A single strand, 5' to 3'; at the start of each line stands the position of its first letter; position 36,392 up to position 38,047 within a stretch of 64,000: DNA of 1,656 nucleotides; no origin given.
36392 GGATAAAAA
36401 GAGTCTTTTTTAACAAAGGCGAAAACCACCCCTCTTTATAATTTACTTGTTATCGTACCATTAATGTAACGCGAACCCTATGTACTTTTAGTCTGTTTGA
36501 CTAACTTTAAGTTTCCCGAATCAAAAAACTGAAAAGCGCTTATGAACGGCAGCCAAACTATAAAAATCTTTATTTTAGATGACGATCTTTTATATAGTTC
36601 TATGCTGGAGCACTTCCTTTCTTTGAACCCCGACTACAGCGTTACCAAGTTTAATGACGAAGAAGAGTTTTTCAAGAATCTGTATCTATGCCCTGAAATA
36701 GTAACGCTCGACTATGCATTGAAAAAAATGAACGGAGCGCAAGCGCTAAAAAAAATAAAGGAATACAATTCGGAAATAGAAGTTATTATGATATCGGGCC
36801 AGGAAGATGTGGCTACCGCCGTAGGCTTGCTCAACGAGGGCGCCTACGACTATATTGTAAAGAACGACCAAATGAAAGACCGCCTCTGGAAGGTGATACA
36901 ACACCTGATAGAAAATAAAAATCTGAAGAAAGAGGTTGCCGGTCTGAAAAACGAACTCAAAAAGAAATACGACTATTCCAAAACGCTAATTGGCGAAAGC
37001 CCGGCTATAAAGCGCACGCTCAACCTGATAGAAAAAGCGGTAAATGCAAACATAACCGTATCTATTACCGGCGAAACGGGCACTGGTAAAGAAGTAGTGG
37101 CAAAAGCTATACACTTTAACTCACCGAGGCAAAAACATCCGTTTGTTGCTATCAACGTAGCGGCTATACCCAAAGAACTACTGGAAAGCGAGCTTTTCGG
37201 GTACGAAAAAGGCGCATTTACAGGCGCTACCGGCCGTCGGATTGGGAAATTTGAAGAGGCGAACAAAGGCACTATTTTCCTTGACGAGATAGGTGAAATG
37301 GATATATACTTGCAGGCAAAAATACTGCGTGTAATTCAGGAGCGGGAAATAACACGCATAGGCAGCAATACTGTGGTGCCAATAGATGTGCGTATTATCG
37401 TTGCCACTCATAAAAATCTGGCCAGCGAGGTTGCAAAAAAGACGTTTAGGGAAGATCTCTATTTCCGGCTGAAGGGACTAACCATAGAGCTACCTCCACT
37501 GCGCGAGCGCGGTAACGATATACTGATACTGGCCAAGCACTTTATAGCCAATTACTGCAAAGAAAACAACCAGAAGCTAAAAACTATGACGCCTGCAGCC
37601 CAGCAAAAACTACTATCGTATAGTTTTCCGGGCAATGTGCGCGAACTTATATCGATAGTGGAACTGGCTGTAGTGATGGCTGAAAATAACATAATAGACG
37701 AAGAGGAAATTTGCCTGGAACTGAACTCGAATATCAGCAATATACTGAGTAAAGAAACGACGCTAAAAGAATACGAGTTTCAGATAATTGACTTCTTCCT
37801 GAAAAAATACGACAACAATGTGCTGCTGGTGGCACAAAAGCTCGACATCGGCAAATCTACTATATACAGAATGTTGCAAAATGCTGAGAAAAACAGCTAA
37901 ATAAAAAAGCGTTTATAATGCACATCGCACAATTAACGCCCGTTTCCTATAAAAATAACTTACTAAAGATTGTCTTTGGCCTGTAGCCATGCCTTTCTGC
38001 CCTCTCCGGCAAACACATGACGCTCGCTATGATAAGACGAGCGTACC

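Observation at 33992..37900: Kinase-less signalling-glycosylation module: CheY-like receiver, pseudo-receiver::phosphoglycosyl transferase fusion, GT2 and sigma-54 activator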

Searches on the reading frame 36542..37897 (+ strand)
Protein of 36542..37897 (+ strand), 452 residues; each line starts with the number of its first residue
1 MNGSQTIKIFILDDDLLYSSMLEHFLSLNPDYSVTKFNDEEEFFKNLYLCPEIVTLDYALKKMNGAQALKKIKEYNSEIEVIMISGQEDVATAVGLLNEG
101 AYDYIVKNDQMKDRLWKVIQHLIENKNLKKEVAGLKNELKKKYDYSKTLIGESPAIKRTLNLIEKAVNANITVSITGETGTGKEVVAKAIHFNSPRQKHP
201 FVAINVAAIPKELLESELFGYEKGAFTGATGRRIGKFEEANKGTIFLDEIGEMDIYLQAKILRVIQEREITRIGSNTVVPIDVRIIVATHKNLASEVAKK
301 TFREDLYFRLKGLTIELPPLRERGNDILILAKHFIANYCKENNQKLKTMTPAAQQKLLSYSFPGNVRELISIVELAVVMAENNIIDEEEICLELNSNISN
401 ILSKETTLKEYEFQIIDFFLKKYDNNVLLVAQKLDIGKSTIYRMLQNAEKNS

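Call 3: search_protein_families(library=pfam, proteins=[window:36542-37897:+], max_evalue=0.1)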
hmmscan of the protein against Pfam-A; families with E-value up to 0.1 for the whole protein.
window:36542-37897:+ (452 aa): 15 families
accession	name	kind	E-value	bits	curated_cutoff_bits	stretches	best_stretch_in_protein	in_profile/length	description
PF00158.32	Sigma54_activat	-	2e-70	236.2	20.2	1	149-315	1-167/168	Sigma-54 interaction domain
PF25601.1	AAA_lid_14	-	1.6e-21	76.4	27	1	321-397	1-77/87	AAA+ ATPase lid domain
PF14532.12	Sigma54_activ_2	-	1.7e-21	77.3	25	1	150-320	1-138/138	Sigma-54 interaction domain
PF00072.30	Response_reg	-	3.7e-16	59.7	30.2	1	9-110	1-102/111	Response regulator receiver domain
PF20720.3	nSTAND3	-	0.004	17.3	27.2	0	163-203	10-50/155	Novel STAND NTPase 3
PF07728.20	AAA_5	-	0.0092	16.4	22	1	175-291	4-123/139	AAA domain (dynein-related subfamily)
PF12775.13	AAA_7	-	0.011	15.7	25.8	1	158-208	21-71/181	P-loop containing dynein motor region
PF07724.20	AAA_2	-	0.014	15.9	27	1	171-290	4-123/166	AAA domain (Cdc48 subfamily)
PF13309.12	HTH_22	-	0.017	15.6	29.6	0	427-445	44-62/63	HTH domain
PF01078.27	Mg_chelatase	-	0.018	14.9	20.3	0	230-290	95-157/207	Magnesium chelatase, subunit ChlI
PF00004.35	AAA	-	0.026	15.4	21.2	1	175-253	3-69/131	ATPase family associated with various cellular activities (AAA)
PF02954.25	HTH_8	-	0.028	14.6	22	0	408-445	2-39/42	Bacterial regulatory protein, Fis family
PF01978.25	TrmB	-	0.035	14.4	25.6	1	407-447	5-45/68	Sugar-specific transcriptional regulator TrmB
PF13245.12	AAA_19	-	0.067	13.8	25.1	0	172-274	13-124/134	AAA domain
PF06309.17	Torsin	-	0.088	13.4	27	0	163-193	46-76/127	Torsin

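Call 4: search_protein_families(library=ncbifam, proteins=[window:36542-37897:+], max_evalue=0.01)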
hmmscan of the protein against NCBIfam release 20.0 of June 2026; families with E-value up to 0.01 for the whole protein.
window:36542-37897:+ (452 aa): 80 families (the best 25 are shown)
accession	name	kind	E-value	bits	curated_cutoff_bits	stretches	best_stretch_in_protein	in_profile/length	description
NF008469.0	PRK11361.1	equivalog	3.4e-113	378.8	714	1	7-446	5-452/461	acetoacetate metabolism transcriptional regulator AtoC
TIGR01818.1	ntrC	equivalog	1.6e-108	363.5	558.6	1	9-418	1-406/463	nitrogen regulation protein NR(I)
TIGR02915.1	PEP_resp_reg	equivalog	2.1e-108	363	502.6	1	11-447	3-441/445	PEP-CTERM-box response regulator transcription factor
TIGR01817.1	nifA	equivalog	1.7e-102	343.9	528.85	1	121-411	169-459/534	nif-specific transcriptional activator NifA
NF007689.0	PRK10365.1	equivalog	1.5e-97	327.2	760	1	5-442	4-436/441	sigma-54-dependent response regulator transcription factor ZraR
NF041552.1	TF_PrdR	equivalog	2.8e-97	326.4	795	1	124-447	243-575/577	sigma-54 dependent transcriptional regulator PrdR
NF041946.1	LuxO_transreg_Vib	equivalog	5.1e-97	325.5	800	1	49-400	39-386/463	quorum-sensing sigma-54 dependent transcriptional regulator LuxO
NF049963.1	RespRegFlgRCampy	domain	6.1e-95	318.6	750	1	8-402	2-388/429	fla regulon two-component system response regulator FlgR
NF050807.1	TransRegFlbDCaul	equivalog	1.3e-92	311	750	1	145-396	116-367/454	sigma-54-dependent transcriptional regulator FlbD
NF008176.1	PRK10923.1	equivalog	5.3e-90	302.2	620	1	5-396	2-387/469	nitrogen regulation protein NR(I)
NF003451.0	PRK05022.1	equivalog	5.5e-90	302.5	476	1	128-397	171-439/512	nitric oxide reductase transcriptional regulator NorR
NF038308.1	RNA_repair_RtcR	equivalog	7e-86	289.1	650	1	73-400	106-442/530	RNA repair transcriptional activator RtcR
NF051870.1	NAssimRespRegNtrX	equivalog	9.4e-86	288.5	600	1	10-391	5-382/452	nitrogen assimilation response regulator NtrX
NF011695.0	PRK15115.1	equivalog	2.9e-84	283.4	763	1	6-449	6-437/445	two-component system response regulator GlrR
TIGR02329.1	propionate_PrpR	equivalog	6.1e-82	275.9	499.2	1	133-446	199-525/526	propionate catabolism operon regulatory protein PrpR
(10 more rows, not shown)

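Call 74: find_homologous_proteins(query=window:36542-37897:+, max_evalue=1e-60)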
Query window:36542-37897:+ (452 aa): 8000 proteins with E <= 1e-60 among 8000 candidates; the best 120 are listed.
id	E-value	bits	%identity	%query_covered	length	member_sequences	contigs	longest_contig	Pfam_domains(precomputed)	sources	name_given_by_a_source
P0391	4.5e-289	976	100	100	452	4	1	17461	PF00158.33,PF25601.2,PF14532.13,PF00072.31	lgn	-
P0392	8.4e-200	682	69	99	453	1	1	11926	PF00158.33,PF07724.21,PF25601.2,PF00004.36,PF14532.13,PF07728.21,PF00072.31,PF01078.28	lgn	-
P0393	1.6e-199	681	69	99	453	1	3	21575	PF00158.33,PF07724.21,PF25601.2,PF00004.36,PF14532.13,PF07728.21,PF00072.31,PF01078.28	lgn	-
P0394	1.8e-199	681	69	99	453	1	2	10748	PF00158.33,PF07724.21,PF25601.2,PF00004.36,PF14532.13,PF07728.21,PF00072.31,PF01078.28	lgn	-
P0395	2.7e-199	681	69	99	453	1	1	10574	PF00158.33,PF07724.21,PF25601.2,PF00004.36,PF14532.13,PF07728.21,PF00072.31,PF01078.28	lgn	-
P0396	5.6e-199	679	69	99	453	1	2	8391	PF00158.33,PF07724.21,PF25601.2,PF00004.36,PF14532.13,PF07728.21,PF00072.31,PF01078.28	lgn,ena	-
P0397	6.5e-199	679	69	99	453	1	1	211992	PF00158.33,PF07724.21,PF25601.2,PF00004.36,PF14532.13,PF07728.21,PF00072.31,PF01078.28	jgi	-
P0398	1.9e-198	678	69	99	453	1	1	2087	PF00158.33,PF25601.2,PF14532.13,PF00072.31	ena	-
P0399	2.1e-198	678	69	99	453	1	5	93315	PF00158.33,PF07724.21,PF25601.2,PF00004.36,PF14532.13,PF07728.21,PF00072.31,PF01078.28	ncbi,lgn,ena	-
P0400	3.9e-198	677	69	99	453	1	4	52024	PF00158.33,PF25601.2,PF00004.36,PF14532.13,PF00072.31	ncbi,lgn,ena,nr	ncbi:MAG: sigma-54 dependent transcriptional regulator [Sediminibacterium sp.]|nr:sigma-54 dependent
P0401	4.1e-198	677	69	99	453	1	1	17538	PF00158.33,PF25601.2,PF14532.13,PF00072.31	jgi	-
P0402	6.6e-198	676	68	99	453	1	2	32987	PF00158.33,PF25601.2,PF00004.36,PF14532.13,PF07728.21,PF00072.31,PF01078.28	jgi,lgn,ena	jgi:DNA-binding NtrC family response regulator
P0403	1.1e-197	675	68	99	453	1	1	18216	PF00158.33,PF07724.21,PF25601.2,PF00004.36,PF14532.13,PF07728.21,PF00072.31,PF01078.28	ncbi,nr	ncbi:MAG: sigma-54 dependent transcriptional regulator [Sediminibacterium sp.]|nr:sigma-54 dependent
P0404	1.3e-197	675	68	99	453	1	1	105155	PF00158.33,PF07724.21,PF25601.2,PF00004.36,PF14532.13,PF07728.21,PF00072.31,PF01078.28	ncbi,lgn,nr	ncbi:MAG: sigma-54-dependent Fis family transcriptional regulator [Sediminibacterium sp.]|nr:sigma-5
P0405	1.4e-197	675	69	99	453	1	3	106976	PF00158.33,PF25601.2,PF00004.36,PF14532.13,PF07728.21,PF00072.31,PF01078.28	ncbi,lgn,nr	ncbi:MAG: sigma-54-dependent Fis family transcriptional regulator [Sphingobacteriia bacterium]|nr:si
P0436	2.4e-188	644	64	99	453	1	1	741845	PF00158.33,PF25601.2,PF14532.13,PF07728.21,PF00072.31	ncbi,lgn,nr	ncbi:MAG: regulator [Chitinophagaceae bacterium BSSC1]|nr:MAG: regulator [Chitinophagaceae bacterium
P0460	2.1e-186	638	64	99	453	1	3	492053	PF00158.33,PF25601.2,PF00004.36,PF14532.13,PF07728.21,PF00072.31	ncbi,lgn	-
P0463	3.2e-186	637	65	99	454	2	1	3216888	PF00158.33,PF25601.2,PF14532.13,PF07728.21,PF00072.31,PF01078.28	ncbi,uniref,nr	ncbi:sigma-54 dependent transcriptional regulator [Sediminibacterium sp. C3]|uniref:sigma-54-depende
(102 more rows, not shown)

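Call 75: find_encoding_contigs(protein=P0463, flank=6000, max_places=1)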
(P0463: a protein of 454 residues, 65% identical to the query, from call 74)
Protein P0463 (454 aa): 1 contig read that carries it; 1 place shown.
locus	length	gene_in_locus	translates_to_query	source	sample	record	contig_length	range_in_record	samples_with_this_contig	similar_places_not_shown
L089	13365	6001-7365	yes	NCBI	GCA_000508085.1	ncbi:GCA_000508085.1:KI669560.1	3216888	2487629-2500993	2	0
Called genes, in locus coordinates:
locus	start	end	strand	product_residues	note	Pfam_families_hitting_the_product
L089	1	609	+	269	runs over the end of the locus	PF14805:THDPS_N_2, PF00132:Hexapep (weak), PF14602:Hexapep_2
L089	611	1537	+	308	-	PF00892:EamA, PF03151:TPT (faint), PF00892:EamA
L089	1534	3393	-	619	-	PF00989:PAS (weak), PF00989:PAS, PF08447:PAS_3, PF13426:PAS_9, PF00989:PAS, PF08448:PAS_4, PF13426:PAS_9, PF00072:Response_reg, +4 more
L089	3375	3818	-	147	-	PF00072:Response_reg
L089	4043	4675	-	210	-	PF00072:Response_reg, PF00196:GerE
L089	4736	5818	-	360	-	PF13188:PAS_8 (faint), PF08447:PAS_3 (weak), PF00072:Response_reg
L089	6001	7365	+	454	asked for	PF00072:Response_reg, PF00158:Sigma54_activat, PF01078:Mg_chelatase (faint), PF14532:Sigma54_activ_2, PF07728:AAA_5 (weak), PF25601:AAA_lid_14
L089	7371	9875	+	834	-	PF00512:HisKA, PF02518:HATPase_c, PF00072:Response_reg, PF01627:Hpt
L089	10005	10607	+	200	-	PF00534:Glycos_transf_1, PF13692:Glyco_trans_1_4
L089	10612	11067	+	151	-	-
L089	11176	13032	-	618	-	PF00989:PAS (weak), PF08448:PAS_4 (weak), PF08447:PAS_3, PF13426:PAS_9 (weak), PF00989:PAS, PF08448:PAS_4, PF13426:PAS_9, PF00072:Response_reg, +2 more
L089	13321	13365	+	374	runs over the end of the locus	PF13439:Glyco_transf_4, PF00534:Glycos_transf_1, PF13692:Glyco_trans_1_4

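Call 76: find_encoding_contigs(protein=P0436, flank=6000, max_places=1)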
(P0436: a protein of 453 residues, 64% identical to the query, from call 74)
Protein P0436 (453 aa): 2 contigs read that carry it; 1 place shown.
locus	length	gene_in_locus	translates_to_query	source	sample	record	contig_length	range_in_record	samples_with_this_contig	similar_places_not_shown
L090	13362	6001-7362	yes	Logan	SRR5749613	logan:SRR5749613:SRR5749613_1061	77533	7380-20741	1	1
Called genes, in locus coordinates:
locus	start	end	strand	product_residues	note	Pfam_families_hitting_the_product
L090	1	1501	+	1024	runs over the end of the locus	PF02012:BNR (faint), PF15902:Sortilin-Vps10, PF13088:BNR_2 (faint), PF14870:PSII_BNR (faint), PF15902:Sortilin-Vps10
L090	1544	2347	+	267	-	PF02230:Abhydrolase_2, PF20434:BD-FAE (faint), PF01738:DLH, PF00326:Peptidase_S9 (weak)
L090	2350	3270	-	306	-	-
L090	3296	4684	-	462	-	PF13727:CoA_binding_3, PF02397:Bac_transf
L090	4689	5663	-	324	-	PF01408:GFO_IDH_MocA, PF22725:GFO_IDH_MocA_C3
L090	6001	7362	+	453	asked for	PF00072:Response_reg, PF00158:Sigma54_activat, PF14532:Sigma54_activ_2, PF07728:AAA_5 (weak), PF25601:AAA_lid_14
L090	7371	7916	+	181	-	PF07700:HNOB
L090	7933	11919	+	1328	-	PF07701:HNOBA, PF00989:PAS, PF13426:PAS_9, PF08447:PAS_3, PF08448:PAS_4, PF13426:PAS_9, PF00512:HisKA, PF02518:HATPase_c, +6 more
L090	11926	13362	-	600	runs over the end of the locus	PF02770:Acyl-CoA_dh_M, PF00441:Acyl-CoA_dh_1, PF22924:ACOX_C_alpha1, PF12806:Acyl-CoA_dh_C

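Call 77: find_encoding_contigs(protein=P0460, flank=10000, max_places=1)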
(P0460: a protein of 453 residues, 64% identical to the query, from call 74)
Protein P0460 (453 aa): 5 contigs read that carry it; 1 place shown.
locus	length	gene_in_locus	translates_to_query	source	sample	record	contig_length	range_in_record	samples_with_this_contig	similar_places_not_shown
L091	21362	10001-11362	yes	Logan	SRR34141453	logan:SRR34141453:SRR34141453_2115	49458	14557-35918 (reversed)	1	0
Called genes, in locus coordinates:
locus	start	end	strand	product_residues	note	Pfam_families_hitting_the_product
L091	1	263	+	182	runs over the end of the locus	PF16117:DUF4833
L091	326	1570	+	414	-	-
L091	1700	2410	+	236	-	-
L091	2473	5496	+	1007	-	PF02012:BNR (faint), PF15902:Sortilin-Vps10, PF13088:BNR_2 (faint), PF14870:PSII_BNR (faint), PF15902:Sortilin-Vps10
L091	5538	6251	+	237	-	PF02230:Abhydrolase_2, PF00326:Peptidase_S9 (weak)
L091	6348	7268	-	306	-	-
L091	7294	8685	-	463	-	PF13727:CoA_binding_3, PF02397:Bac_transf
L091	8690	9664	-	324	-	PF01408:GFO_IDH_MocA, PF22725:GFO_IDH_MocA_C3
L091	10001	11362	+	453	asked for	PF00072:Response_reg, PF00158:Sigma54_activat, PF14532:Sigma54_activ_2, PF00004:AAA (weak), PF07728:AAA_5 (weak), PF25601:AAA_lid_14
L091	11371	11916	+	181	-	PF07700:HNOB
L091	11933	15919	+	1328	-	PF07701:HNOBA, PF00989:PAS, PF08448:PAS_4, PF13426:PAS_9, PF08447:PAS_3, PF13426:PAS_9, PF00512:HisKA, PF02518:HATPase_c, +7 more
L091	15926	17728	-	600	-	PF02770:Acyl-CoA_dh_M, PF00441:Acyl-CoA_dh_1, PF22924:ACOX_C_alpha1, PF12806:Acyl-CoA_dh_C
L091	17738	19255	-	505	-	PF08240:ADH_N, PF00107:ADH_zinc_N, PF13602:ADH_zinc_N_2, PF01575:MaoC_dehydratas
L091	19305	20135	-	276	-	PF00535:Glycos_transf_2, PF13641:Glyco_tranf_2_3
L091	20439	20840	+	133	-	PF00072:Response_reg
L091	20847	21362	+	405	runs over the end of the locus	PF02397:Bac_transf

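Call 80: search_protein_families(library=pfam, proteins=[L091:11371-11913:+, L091:11933-15916:+], max_evalue=0.001)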
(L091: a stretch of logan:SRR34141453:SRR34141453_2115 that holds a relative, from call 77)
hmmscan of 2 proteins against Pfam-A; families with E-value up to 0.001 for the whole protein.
L091:11371-11913:+ (181 aa): 1 family
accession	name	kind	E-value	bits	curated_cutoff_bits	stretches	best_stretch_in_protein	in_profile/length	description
PF07700.20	HNOB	-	7.6e-47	159.7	25.5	1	2-162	1-162/163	Haem-NO-binding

L091:11933-15916:+ (1328 aa): 11 families
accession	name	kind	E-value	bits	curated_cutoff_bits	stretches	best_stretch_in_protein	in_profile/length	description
PF08447.18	PAS_3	-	4.6e-41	139.4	25.6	4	312-400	3-89/89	PAS fold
PF13426.13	PAS_9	-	4.5e-40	136.5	27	2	174-275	3-103/103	PAS domain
PF00072.30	Response_reg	-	1.3e-28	99.9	30.2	1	1061-1173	1-109/111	Response regulator receiver domain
PF02518.31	HATPase_c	-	3.6e-28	98.7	26.4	1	921-1036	1-110/111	Histidine kinase-, DNA gyrase B-, and HSP90-like ATPase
PF00989.32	PAS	-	2.3e-24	86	22.6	2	172-273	12-113/113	PAS fold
PF08448.16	PAS_4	-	1.4e-23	83.7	23.1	2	175-277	9-109/110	PAS fold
PF07701.20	HNOBA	-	1.5e-21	77.4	23.4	2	6-80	3-78/216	Heme NO binding associated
PF00512.31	HisKA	-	3.8e-19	69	26.9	1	810-874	2-66/66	His Kinase A (phospho-acceptor) domain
PF13188.13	PAS_8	-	1.4e-14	53.8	21.8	2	677-726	2-48/65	PAS domain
PF01627.28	Hpt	-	2.2e-06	28.3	24.6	1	1236-1298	2-66/84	Hpt domain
PF14501.12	HATPase_c_5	-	0.00055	20.2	22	0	925-1022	5-91/102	GHKL domain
